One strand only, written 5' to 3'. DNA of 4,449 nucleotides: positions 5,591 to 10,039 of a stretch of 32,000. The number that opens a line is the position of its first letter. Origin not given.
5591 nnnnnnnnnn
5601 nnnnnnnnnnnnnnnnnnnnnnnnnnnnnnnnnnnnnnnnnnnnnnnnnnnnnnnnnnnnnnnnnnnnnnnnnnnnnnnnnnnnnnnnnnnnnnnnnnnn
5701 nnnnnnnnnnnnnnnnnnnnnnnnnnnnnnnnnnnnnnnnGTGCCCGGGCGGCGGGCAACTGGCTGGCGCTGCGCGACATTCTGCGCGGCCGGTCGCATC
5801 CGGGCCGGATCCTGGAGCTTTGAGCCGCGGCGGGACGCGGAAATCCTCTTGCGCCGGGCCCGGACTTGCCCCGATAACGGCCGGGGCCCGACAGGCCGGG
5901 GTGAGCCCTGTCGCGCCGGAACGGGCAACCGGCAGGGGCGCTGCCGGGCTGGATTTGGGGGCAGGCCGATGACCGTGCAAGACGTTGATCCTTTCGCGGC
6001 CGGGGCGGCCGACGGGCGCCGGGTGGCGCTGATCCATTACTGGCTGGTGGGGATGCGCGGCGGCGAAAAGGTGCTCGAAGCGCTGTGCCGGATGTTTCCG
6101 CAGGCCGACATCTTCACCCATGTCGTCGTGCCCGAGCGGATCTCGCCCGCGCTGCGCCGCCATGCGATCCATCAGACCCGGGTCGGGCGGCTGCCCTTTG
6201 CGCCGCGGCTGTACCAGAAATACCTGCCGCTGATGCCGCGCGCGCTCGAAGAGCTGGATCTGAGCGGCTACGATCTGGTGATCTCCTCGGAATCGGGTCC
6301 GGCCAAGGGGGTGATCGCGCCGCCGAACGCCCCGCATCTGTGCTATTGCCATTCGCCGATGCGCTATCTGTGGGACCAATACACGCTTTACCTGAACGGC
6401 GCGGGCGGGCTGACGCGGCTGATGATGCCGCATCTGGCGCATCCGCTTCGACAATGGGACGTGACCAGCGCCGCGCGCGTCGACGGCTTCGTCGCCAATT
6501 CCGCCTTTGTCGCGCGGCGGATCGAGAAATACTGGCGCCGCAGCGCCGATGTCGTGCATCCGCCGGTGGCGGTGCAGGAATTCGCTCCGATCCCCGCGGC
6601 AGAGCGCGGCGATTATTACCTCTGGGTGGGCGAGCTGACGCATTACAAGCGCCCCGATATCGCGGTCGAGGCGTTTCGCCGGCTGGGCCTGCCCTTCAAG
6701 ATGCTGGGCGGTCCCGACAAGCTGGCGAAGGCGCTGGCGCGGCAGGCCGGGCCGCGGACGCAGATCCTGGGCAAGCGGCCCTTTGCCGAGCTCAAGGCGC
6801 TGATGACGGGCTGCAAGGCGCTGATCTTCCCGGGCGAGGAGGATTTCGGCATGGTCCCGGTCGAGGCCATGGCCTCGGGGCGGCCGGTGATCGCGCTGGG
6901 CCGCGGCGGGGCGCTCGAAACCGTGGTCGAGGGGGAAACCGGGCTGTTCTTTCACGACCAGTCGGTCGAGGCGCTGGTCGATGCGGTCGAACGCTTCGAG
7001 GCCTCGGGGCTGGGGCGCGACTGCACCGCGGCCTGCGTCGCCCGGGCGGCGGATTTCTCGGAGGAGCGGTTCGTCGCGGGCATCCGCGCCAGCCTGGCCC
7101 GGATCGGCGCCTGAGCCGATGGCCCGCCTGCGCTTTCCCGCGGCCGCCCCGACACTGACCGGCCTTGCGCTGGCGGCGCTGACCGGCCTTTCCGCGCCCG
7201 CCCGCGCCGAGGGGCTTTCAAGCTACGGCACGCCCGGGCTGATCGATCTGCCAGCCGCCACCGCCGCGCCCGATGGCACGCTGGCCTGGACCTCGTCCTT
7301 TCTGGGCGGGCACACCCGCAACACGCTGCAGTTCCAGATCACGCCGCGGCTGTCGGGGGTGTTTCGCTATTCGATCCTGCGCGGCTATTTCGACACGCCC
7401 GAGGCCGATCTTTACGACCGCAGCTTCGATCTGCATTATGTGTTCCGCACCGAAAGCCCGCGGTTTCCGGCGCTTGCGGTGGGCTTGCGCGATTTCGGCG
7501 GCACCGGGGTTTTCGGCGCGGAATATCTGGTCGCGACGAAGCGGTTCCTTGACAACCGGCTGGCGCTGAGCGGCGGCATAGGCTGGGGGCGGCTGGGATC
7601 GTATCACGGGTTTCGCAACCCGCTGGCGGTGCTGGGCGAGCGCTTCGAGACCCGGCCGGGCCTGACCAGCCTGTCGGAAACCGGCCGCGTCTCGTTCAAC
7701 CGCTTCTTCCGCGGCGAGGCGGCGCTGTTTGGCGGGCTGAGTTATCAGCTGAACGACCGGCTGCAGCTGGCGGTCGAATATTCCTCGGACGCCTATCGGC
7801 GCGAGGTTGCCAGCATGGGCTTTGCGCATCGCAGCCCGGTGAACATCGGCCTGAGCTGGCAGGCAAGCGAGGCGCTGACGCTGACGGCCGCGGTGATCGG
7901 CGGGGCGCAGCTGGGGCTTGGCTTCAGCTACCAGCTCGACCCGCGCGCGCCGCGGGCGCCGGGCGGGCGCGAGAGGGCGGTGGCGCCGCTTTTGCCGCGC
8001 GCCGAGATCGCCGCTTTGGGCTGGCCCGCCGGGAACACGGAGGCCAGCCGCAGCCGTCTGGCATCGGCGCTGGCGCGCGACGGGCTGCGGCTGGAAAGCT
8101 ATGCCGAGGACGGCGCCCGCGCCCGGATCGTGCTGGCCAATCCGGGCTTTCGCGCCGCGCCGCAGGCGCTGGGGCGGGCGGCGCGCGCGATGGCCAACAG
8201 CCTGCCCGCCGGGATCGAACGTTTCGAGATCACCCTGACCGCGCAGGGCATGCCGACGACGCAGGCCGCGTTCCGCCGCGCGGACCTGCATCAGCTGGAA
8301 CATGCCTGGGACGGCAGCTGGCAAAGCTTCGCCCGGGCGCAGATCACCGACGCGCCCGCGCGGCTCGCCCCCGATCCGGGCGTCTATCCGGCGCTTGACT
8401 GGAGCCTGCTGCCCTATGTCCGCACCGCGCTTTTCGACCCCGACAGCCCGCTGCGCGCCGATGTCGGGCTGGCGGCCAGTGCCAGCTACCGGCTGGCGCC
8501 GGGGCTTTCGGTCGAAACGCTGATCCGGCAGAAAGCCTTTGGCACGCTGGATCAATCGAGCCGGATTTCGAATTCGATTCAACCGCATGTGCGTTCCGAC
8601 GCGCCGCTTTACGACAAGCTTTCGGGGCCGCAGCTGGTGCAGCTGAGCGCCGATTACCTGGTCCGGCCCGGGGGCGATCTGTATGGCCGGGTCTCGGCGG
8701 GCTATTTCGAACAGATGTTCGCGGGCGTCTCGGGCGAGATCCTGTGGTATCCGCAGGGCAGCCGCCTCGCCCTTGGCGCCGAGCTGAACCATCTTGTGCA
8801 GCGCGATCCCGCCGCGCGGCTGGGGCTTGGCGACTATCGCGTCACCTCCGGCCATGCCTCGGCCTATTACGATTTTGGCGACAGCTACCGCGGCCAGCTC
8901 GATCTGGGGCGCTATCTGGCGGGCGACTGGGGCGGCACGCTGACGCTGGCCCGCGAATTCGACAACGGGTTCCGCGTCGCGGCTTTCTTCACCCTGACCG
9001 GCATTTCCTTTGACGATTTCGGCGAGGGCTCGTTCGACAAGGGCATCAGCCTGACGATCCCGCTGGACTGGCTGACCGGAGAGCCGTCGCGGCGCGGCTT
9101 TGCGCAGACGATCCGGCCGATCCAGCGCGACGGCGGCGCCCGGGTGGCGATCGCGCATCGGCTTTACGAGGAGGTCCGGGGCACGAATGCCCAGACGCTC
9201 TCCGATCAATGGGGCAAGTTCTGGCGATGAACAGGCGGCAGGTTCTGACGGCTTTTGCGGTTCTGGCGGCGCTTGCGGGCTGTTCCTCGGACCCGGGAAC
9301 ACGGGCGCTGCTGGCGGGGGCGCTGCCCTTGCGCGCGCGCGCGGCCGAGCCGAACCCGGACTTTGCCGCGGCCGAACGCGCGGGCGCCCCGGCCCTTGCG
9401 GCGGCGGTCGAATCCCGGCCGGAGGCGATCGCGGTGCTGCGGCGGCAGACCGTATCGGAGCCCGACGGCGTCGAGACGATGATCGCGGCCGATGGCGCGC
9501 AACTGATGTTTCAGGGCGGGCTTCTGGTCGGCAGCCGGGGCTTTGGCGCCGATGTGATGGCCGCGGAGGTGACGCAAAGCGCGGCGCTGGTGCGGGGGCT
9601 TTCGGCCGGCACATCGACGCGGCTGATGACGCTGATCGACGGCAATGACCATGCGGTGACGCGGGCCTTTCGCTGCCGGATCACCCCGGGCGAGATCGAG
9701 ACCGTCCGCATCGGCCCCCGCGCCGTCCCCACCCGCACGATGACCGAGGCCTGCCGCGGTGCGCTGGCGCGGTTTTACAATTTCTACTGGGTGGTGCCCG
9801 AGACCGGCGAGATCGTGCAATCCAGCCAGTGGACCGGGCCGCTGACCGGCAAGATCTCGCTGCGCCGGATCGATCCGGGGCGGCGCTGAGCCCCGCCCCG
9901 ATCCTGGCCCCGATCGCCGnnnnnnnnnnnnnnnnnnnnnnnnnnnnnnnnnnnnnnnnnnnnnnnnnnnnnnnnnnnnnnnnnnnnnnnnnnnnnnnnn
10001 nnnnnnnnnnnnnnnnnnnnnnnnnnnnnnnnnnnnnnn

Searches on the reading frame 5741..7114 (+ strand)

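Call 6: search_protein_families(library=pfam, proteins=[window:5741-7114:+], max_evalue=0.01)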
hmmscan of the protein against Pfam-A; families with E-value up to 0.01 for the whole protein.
window:5741-7114:+ (457 aa): 4 families
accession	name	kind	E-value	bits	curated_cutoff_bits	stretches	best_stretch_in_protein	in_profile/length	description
PF00534.26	Glycos_transf_1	-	2.7e-22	79.5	26.4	1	284-422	9-158/172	Glycosyl transferases group 1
PF13692.12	Glyco_trans_1_4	-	9e-19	68.6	27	1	293-418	4-138/142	Glycosyl transferases group 1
PF13439.12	Glyco_transf_4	-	2.1e-12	47.8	28.5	1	106-277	2-167/170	Glycosyltransferase Family 4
PF20706.3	GT4-conflict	-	0.0058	16.1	26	1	349-397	273-322/385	Family 4 Glycosyltransferase in conflict systems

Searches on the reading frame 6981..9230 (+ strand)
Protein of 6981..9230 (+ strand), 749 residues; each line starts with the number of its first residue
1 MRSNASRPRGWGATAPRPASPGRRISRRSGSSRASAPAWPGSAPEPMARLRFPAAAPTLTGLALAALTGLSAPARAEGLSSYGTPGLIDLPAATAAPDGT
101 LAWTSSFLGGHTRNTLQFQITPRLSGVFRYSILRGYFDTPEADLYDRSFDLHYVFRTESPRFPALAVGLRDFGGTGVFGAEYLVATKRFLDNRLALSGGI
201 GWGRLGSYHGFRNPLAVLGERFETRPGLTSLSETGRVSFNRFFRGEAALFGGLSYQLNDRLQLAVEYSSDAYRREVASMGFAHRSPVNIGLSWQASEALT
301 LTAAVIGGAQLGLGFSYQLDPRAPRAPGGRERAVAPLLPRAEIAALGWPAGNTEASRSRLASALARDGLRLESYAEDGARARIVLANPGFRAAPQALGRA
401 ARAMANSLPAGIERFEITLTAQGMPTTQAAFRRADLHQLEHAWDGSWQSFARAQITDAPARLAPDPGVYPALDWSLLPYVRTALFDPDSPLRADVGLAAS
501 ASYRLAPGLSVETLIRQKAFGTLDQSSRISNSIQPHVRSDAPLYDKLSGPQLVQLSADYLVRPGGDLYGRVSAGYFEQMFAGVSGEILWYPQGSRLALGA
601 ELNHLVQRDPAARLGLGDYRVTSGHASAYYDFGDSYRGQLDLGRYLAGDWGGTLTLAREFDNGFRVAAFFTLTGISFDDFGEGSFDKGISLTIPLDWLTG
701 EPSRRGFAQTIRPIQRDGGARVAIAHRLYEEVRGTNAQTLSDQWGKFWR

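Call 6: search_protein_families(library=pfam, proteins=[window:6981-9230:+], max_evalue=0.01)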
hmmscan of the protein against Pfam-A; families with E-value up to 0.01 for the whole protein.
window:6981-9230:+ (749 aa): 1 family
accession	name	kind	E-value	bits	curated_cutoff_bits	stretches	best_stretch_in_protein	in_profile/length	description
PF06082.17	YjbH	-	2.2e-210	701.3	24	1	80-733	3-657/658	Exopolysaccharide biosynthesis protein YbjH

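Call 20: find_related_loci(query=A1, collection=genome_contigs, flank=10000)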
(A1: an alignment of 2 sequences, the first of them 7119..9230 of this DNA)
Query A1 (703 aa) in genome_contigs; peptide patterns used: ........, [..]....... (x = any residue, [..] = any of these).
600 stretches matched a pattern (row limit reached: there are more); 529 encode a relative of the query (tblastn E <= 1e-3); the best 80 are kept; 79 distinct loci.
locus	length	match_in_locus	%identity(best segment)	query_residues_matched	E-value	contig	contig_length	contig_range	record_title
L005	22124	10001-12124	94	1-703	0e+0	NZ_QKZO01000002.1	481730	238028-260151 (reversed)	Rhodobacter capsulatus strain DSM 1710 LY44DRAFT_scaffold00002.2, whole genome shotgun sequence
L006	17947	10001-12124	94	1-703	0e+0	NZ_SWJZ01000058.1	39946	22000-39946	Rhodobacter capsulatus strain SP108 NODE_59_length_39860_cov_37.241570, whole genome shotgun sequence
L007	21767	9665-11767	67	5-703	0e+0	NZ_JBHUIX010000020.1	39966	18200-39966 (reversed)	Rhodobacter lacus strain KCTC 15478 platanus_K_default_20, whole genome shotgun sequence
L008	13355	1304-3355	69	19-703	0e+0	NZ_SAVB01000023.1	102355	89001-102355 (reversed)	Sinirhodobacter ferrireducens strain CCTCC AB 2012026 Scaffold20_1, whole genome shotgun sequence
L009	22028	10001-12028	67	28-703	0e+0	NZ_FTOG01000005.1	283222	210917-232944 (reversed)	Rhodobacter aestuarii strain DSM 19945, whole genome shotgun sequence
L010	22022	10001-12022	68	29-703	0e+0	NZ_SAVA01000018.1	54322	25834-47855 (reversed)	Sinirhodobacter huangdaonensis strain CGMCC 1.12963 Scaffold18, whole genome shotgun sequence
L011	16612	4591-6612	64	30-703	0e+0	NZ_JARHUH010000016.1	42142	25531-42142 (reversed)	Paenirhodobacter sp. CAU 1674 contig16, whole genome shotgun sequence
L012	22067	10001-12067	50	6-703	0e+0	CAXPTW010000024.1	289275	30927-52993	MAG: Abyssibacter sp. isolate 02um_A1Z0801_8.48 genome assembly, contig: k127_1029120, whole genome shotgun sequence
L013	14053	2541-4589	52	13-703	0e+0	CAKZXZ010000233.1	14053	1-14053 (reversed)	MAG TPA_asm: uncultured Rhodobacteraceae bacterium isolate SRR3401481_bin.56_CONCOCT_v1.1_MAG genome assembly, contig: E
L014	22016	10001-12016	51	33-703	0e+0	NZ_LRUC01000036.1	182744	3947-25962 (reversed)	Celeribacter ethanolicus strain NH195 NH195_S36, whole genome shotgun sequence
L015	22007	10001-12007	51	33-703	0e+0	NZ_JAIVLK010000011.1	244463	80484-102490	Celeribacter naphthalenivorans strain EaN35-2 EaN35-2_ctg0011, whole genome shotgun sequence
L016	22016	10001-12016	50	33-703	0e+0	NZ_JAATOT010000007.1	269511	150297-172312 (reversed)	Celeribacter sp. HF31 NODE_7_length_269511_cov_11.415649, whole genome shotgun sequence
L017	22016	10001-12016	51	33-703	0e+0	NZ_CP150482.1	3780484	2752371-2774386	Celeribacter sp. SCSIO 80788 chromosome 1, complete sequence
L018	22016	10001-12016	51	33-703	0e+0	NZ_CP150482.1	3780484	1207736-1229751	Celeribacter sp. SCSIO 80788 chromosome 1, complete sequence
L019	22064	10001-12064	50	24-703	0e+0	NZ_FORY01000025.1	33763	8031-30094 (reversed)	Celeribacter halophilus strain CGMCC 1.8891, whole genome shotgun sequence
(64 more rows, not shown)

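Call 29: search_protein_families(library=ncbifam, proteins=[window:7119-9230:+], max_evalue=0.001)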
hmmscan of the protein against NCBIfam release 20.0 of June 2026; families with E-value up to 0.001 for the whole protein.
window:7119-9230:+ (703 aa): 0 families

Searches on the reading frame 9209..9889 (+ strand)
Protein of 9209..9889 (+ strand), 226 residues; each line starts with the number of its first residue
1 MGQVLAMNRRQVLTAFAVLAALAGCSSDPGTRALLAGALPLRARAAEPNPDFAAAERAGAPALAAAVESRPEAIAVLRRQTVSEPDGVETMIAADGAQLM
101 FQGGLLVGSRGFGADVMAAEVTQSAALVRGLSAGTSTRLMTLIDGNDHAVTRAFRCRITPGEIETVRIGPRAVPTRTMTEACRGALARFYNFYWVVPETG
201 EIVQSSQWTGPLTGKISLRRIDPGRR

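Call 6: search_protein_families(library=pfam, proteins=[window:9209-9889:+], max_evalue=0.01)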
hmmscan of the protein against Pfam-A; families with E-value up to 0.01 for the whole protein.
window:9209-9889:+ (226 aa): 1 family
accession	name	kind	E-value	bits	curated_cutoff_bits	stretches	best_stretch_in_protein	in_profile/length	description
PF11102.13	YjbF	-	4.8e-23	82.3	25.9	1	60-219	26-187/189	Group 4 capsule polysaccharide lipoprotein gfcB, YjbF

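Call 29: search_protein_families(library=ncbifam, proteins=[window:9227-9889:+], max_evalue=0.001)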
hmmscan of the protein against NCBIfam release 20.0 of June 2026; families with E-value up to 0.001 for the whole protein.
window:9227-9889:+ (220 aa): 0 families
